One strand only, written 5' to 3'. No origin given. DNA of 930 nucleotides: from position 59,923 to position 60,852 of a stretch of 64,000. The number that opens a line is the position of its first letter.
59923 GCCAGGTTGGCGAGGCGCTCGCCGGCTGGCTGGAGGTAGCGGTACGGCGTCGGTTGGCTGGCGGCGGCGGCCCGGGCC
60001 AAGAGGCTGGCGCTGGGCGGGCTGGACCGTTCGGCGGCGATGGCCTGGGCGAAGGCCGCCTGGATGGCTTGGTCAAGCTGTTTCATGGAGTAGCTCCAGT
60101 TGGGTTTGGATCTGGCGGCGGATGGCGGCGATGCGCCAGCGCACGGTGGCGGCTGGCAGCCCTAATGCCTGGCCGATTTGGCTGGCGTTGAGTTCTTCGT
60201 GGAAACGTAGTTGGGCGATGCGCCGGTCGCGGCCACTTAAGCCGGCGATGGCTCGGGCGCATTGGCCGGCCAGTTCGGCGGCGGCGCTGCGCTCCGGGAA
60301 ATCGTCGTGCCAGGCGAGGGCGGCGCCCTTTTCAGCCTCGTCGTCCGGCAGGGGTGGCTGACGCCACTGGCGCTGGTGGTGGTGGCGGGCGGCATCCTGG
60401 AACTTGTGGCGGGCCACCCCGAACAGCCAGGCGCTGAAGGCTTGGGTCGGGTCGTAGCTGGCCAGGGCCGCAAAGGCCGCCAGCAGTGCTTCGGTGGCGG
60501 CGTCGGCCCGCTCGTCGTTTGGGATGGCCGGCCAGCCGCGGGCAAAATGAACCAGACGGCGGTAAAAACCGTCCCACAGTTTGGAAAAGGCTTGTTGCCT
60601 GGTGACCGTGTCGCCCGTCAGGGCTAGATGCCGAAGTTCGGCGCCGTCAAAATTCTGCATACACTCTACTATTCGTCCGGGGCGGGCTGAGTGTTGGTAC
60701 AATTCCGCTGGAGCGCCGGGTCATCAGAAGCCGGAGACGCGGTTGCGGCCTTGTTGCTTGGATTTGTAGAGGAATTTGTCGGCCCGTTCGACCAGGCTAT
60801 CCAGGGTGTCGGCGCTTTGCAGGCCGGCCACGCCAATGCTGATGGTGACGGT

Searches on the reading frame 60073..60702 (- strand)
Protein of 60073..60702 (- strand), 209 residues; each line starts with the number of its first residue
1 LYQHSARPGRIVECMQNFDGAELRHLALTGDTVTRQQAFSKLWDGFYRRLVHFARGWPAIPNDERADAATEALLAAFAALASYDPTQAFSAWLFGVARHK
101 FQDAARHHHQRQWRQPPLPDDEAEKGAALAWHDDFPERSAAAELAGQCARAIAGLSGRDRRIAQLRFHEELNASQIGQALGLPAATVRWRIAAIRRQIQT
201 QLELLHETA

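Call 65: search_protein_families(library=pfam, proteins=[window:60073-60702:-], max_evalue=0.001)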
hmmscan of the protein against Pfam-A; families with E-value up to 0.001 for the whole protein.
window:60073-60702:- (209 aa): 3 families
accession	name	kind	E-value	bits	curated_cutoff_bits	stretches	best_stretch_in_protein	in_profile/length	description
PF04542.20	Sigma70_r2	-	1e-08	35.3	24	1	46-108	5-68/71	Sigma-70 region 2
PF04545.22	Sigma70_r4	-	5.7e-08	32.6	24.1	1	151-198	1-48/50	Sigma-70, region 4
PF07638.17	Sigma70_ECF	-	0.00043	20.7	21.1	1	37-202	17-183/185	ECF sigma factor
